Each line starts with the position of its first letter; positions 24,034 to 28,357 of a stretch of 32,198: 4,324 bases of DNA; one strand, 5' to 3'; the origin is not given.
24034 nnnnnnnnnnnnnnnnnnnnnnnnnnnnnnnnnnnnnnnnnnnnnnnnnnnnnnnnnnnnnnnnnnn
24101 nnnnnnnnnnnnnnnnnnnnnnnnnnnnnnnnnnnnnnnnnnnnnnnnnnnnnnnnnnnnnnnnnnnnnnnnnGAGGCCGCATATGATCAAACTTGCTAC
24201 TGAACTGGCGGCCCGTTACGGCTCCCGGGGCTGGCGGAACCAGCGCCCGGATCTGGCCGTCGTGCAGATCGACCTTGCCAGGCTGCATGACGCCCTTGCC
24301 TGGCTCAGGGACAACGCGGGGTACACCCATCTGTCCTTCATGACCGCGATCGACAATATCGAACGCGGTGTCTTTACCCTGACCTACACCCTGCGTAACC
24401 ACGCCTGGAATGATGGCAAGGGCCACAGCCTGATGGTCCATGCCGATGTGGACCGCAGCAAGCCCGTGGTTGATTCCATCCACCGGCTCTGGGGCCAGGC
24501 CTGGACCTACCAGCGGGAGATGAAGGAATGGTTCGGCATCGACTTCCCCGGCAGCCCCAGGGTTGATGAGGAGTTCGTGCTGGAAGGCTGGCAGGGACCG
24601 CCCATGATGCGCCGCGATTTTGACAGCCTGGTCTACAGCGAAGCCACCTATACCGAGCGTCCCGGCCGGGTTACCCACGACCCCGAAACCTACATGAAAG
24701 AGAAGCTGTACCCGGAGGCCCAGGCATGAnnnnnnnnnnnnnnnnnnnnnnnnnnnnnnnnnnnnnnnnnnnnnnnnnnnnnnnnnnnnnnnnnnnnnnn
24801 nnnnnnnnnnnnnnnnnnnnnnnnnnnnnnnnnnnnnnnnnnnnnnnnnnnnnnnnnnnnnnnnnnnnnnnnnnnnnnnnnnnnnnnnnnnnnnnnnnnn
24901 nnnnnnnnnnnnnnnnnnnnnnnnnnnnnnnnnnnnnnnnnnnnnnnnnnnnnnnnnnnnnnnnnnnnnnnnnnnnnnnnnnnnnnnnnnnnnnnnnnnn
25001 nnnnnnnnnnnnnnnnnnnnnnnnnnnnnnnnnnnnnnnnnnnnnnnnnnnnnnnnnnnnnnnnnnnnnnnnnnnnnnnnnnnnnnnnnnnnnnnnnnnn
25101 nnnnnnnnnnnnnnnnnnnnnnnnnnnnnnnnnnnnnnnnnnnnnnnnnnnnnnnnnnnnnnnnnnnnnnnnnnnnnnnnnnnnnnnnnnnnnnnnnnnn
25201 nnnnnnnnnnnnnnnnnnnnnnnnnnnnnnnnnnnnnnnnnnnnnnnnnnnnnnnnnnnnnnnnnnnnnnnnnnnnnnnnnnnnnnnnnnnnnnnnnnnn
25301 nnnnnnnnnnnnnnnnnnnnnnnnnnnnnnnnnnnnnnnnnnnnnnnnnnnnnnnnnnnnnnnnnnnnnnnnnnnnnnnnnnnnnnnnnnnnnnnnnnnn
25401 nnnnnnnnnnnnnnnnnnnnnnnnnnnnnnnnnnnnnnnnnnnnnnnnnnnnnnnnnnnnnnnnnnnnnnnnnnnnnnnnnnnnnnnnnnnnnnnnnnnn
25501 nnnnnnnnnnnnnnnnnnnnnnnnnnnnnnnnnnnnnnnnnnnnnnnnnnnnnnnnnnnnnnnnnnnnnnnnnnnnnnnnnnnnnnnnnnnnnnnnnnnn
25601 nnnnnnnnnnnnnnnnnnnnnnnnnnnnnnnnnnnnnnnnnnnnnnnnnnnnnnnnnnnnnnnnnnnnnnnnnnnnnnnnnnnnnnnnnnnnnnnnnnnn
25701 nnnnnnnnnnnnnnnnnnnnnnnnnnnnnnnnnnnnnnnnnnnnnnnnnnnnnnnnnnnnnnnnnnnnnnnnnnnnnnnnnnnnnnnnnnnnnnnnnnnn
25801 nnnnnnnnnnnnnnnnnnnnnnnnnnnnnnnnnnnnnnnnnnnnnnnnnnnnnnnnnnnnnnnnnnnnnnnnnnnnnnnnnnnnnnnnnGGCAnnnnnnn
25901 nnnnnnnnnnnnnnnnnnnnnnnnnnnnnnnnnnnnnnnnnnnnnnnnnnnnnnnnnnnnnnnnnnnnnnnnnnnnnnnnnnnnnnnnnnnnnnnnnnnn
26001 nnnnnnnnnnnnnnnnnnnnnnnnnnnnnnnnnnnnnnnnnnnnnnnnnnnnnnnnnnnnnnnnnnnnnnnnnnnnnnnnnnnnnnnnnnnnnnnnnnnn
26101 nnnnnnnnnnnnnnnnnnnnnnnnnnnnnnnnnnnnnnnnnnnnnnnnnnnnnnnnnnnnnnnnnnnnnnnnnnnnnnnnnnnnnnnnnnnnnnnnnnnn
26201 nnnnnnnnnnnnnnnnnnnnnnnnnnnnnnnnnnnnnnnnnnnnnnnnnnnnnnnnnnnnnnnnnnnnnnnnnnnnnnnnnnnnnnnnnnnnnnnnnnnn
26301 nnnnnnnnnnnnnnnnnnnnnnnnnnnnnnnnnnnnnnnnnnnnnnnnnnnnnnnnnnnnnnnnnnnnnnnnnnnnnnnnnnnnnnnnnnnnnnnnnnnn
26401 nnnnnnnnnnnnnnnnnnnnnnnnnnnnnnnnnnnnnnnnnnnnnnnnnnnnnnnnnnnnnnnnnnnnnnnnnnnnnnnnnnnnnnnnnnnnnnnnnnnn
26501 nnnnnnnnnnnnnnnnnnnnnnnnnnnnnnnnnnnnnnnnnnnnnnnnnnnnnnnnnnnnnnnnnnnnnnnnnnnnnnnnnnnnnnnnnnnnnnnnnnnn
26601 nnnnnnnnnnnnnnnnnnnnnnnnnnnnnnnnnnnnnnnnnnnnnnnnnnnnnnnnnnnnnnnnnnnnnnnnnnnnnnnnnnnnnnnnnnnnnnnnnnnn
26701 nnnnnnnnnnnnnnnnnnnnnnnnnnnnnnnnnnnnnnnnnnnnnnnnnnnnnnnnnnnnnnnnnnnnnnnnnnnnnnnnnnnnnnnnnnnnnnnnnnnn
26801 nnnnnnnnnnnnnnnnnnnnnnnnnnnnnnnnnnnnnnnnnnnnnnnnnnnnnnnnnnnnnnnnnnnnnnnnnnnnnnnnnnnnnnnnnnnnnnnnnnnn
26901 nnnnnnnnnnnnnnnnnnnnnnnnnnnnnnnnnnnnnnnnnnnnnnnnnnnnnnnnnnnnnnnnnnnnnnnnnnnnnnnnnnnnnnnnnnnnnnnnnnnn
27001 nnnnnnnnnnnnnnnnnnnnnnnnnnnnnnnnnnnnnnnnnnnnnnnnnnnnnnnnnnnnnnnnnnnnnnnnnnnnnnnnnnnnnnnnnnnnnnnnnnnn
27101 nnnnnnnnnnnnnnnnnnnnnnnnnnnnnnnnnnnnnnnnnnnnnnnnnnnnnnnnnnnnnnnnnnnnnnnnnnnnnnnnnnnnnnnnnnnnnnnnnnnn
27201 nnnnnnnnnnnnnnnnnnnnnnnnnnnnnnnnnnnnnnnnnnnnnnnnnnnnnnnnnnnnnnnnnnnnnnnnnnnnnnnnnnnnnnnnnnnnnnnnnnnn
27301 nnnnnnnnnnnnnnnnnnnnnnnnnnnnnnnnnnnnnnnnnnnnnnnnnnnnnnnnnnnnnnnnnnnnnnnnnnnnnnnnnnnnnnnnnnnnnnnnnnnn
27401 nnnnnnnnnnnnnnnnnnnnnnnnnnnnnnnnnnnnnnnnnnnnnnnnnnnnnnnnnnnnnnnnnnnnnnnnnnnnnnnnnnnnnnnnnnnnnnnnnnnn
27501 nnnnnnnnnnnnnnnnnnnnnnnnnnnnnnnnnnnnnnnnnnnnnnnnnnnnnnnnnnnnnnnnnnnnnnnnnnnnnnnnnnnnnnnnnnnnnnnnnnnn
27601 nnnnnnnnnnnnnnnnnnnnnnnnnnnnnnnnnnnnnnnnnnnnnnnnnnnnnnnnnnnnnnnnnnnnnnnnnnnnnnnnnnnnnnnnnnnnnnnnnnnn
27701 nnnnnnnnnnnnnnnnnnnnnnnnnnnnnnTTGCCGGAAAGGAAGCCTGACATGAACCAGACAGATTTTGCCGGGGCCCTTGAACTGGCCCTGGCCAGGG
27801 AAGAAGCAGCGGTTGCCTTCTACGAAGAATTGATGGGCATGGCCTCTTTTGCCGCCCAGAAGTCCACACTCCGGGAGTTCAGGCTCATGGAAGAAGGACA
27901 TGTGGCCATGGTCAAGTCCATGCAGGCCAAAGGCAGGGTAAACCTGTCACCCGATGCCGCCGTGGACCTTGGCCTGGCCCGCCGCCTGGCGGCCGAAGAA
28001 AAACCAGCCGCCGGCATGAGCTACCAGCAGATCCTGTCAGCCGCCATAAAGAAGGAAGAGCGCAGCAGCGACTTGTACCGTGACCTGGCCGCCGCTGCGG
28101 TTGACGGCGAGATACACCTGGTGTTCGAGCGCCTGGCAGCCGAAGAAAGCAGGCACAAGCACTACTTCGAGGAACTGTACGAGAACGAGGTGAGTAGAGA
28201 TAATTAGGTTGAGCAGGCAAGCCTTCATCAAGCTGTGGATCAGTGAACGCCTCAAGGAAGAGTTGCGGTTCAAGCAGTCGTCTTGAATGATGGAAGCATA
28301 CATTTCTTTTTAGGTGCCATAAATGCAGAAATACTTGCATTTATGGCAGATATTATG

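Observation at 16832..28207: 13-gene Mrp-antiporter + complex-I-core operon with archaeal mbx/mbs gene order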

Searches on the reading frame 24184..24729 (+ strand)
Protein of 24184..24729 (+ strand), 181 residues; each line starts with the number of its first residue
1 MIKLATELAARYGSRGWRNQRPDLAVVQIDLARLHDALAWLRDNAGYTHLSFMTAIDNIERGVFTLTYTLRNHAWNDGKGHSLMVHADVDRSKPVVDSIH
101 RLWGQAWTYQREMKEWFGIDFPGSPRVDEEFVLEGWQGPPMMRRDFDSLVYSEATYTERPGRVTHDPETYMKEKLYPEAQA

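Call 5: search_protein_families(library=pfam, proteins=[window:24184-24729:+], max_evalue=0.01)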
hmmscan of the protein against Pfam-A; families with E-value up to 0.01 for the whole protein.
window:24184-24729:+ (181 aa): 1 family
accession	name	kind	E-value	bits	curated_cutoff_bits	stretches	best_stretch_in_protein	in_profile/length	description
PF00329.25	Complex1_30kDa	-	1.6e-21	77.6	22.5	1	28-147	2-119/124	Respiratory-chain NADH dehydrogenase, 30 Kd subunit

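Call 54: search_protein_families(library=ncbifam, proteins=[window:24184-24729:+], max_evalue=0.00001)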
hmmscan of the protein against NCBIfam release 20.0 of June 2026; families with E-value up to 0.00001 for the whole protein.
window:24184-24729:+ (181 aa): 15 families
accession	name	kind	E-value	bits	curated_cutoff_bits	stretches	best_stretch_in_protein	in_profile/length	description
TIGR01961.1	NuoC_fam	subfamily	1.1e-15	58.2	122.45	1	26-147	2-119/122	NADH (or F420H2) dehydrogenase, subunit C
NF009808.0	PRK13292.1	equivalog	5e-12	44.5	1156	1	3-164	226-391/791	NADH-quinone oxidoreductase subunit B/C/D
NF004736.0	PRK06074.2-3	equivalog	2.5e-11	43.5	239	1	32-162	49-173/183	NADH-quinone oxidoreductase subunit C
NF004734.0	PRK06074.2-1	equivalog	4.1e-11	43.2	169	1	26-147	29-150/164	NADH-quinone oxidoreductase subunit C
NF040611.1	F420_dehyd_FpoC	exception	1.6e-10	41.2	220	1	29-149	33-149/158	F420H2 dehydrogenase subunit FpoC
NF004738.0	PRK06074.2-5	equivalog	9.1e-10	38.5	198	1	27-156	32-159/174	NADH-quinone oxidoreductase subunit C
NF004735.0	PRK06074.2-2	equivalog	2.8e-09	37.1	176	1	30-149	34-149/158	NADH-quinone oxidoreductase subunit C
NF004733.0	PRK06074.1-5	equivalog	2.9e-09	36.9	225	1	26-171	32-174/203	NADH-quinone oxidoreductase subunit C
NF008728.0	PRK11742.1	equivalog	4.2e-09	35.3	840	1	4-148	24-174/598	NADH-quinone oxidoreductase subunit C/D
NF009141.0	PRK12494.1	equivalog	6.8e-09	35.8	175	1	24-146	43-163/175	NAD(P)H-quinone oxidoreductase subunit J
NF004737.0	PRK06074.2-4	equivalog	1.8e-08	34.5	144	1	41-168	27-147/150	NADH-quinone oxidoreductase subunit C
NF006304.0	PRK08491.1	equivalog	1.3e-07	31.4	228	1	23-143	57-172/263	NADH-quinone oxidoreductase subunit C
NF005832.0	PRK07735.1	equivalog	1.7e-07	30.9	431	1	72-147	350-424/430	NADH-quinone oxidoreductase subunit C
NF004730.0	PRK06074.1-1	equivalog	8.4e-06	25.8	193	0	90-170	101-180/200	NADH-quinone oxidoreductase subunit C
NF004732.0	PRK06074.1-4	equivalog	9.5e-06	25.5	376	0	90-172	140-221/250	NADH-quinone oxidoreductase subunit C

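Call 67: search_solved_structures(query=window:24184-24729:+, max_evalue=0.001)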
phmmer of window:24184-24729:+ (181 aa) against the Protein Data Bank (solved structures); distinct sequences matched with E-value up to 0.001: 30.
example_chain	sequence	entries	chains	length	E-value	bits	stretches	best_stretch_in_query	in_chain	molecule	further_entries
7arc_C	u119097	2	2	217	8.3e-08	35.5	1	35-173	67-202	ND9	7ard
7zm7_G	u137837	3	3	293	1.7e-07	34.5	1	42-167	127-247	NADH-ubiquinone oxidoreductase 30.4 kDa subunit-like protein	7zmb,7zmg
6u8y_K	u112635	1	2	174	3.8e-07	33.4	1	30-157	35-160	NADH dehydrogenase subunit C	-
2fug_5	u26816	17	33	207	5.5e-07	32.8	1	63-146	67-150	NADH-quinone oxidoreductase chain 5 | NADH-QUINONE OXIDOREDUCTASE SUBUNIT 5 | NADH-quinone oxidoreductase subunit C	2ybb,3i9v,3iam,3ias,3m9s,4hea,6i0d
9f5x_D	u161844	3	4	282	2.4e-06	30.8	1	38-173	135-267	NADH:ubiquinone oxidoreductase 30kDa subunit domain-containing protein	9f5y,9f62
7zd6_5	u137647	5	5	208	2.5e-06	30.7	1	37-170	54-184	NADH dehydrogenase [ubiquinone] iron-sulfur protein 3, mitochondrial | Complex I-30kD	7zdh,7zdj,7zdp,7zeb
5lnk_5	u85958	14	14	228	3.1e-06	30.4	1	37-170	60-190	Mitochondrial complex I, 30 kDa subunit | NADH:ubiquinone oxidoreductase core subunit S3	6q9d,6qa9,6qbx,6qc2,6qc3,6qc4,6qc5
6zk9_5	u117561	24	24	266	4.6e-06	29.8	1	37-170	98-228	NADH:ubiquinone oxidoreductase core subunit S3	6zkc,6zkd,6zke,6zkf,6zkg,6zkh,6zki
5lc5_C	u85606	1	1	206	4.7e-06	29.8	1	37-170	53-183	NADH dehydrogenase [ubiquinone] iron-sulfur protein 3, mitochondrial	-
9w2u_C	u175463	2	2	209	4.9e-06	29.7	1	37-170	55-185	NADH dehydrogenase [ubiquinone] iron-sulfur protein 3, mitochondrial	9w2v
8zo8_S3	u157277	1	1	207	4.9e-06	29.7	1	37-170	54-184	NADH dehydrogenase [ubiquinone] iron-sulfur protein 3, mitochondrial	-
7v2c_P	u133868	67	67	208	4.9e-06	29.7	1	37-170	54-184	NADH dehydrogenase [ubiquinone] iron-sulfur protein 3, mitochondrial | Complex I-30kD | NADH-ubiquinone oxidoreductase 30 kDa subunit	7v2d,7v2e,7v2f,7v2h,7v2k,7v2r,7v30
6hum_J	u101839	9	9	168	5.1e-06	29.7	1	26-147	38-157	NAD(P)H-quinone oxidoreductase subunit J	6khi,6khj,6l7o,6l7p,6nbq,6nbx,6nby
5ldw_C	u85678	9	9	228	5.9e-06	29.5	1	37-170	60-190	NADH dehydrogenase [ubiquinone] iron-sulfur protein 3, mitochondrial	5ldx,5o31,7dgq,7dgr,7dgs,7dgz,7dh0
9grx_J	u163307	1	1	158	6.9e-06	29.3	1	40-146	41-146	NAD(P)H-quinone oxidoreductase subunit J, chloroplastic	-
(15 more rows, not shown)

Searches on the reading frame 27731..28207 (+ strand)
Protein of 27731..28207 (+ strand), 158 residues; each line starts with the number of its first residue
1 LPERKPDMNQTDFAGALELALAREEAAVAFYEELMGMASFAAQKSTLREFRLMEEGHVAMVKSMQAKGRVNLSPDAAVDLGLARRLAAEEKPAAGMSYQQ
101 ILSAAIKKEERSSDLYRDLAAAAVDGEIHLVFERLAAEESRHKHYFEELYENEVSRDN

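Call 5: search_protein_families(library=pfam, proteins=[window:27731-28207:+], max_evalue=0.01)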
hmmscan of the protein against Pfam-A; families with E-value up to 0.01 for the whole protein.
window:27731-28207:+ (158 aa): 3 families
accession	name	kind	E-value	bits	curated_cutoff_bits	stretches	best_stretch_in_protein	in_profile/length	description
PF02915.23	Rubrerythrin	-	3.6e-09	37.6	22.8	1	101-152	2-55/137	Rubrerythrin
PF00210.30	Ferritin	-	2.2e-05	24.8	24.5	0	79-151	57-137/142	Ferritin-like domain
PF03232.19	COQ7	-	0.0022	18.1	23.5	0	23-72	13-63/169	Ubiquinone biosynthesis protein COQ7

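Call 54: search_protein_families(library=ncbifam, proteins=[window:27752-28207:+], max_evalue=0.00001)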
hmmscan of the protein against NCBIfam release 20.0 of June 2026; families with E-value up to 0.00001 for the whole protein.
window:27752-28207:+ (151 aa): 0 families

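Call 60: search_solved_structures(query=window:27752-28207:+, max_evalue=1, show_alignments=1)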
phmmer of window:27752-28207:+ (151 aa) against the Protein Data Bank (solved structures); distinct sequences matched with E-value up to 1: 4.
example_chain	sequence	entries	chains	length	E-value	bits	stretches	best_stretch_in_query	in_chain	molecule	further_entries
1vjx_A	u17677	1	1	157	0.0022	21.8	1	89-146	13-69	putative ferritin-like diiron-carboxylate protein TM1526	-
2fzf_A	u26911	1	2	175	0.013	19.3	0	86-144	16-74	hypothetical protein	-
9viw_A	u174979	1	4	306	0.021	18.6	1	85-144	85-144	Bacterioferritin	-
8grq_D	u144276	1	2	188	0.42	14.5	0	114-140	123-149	H2B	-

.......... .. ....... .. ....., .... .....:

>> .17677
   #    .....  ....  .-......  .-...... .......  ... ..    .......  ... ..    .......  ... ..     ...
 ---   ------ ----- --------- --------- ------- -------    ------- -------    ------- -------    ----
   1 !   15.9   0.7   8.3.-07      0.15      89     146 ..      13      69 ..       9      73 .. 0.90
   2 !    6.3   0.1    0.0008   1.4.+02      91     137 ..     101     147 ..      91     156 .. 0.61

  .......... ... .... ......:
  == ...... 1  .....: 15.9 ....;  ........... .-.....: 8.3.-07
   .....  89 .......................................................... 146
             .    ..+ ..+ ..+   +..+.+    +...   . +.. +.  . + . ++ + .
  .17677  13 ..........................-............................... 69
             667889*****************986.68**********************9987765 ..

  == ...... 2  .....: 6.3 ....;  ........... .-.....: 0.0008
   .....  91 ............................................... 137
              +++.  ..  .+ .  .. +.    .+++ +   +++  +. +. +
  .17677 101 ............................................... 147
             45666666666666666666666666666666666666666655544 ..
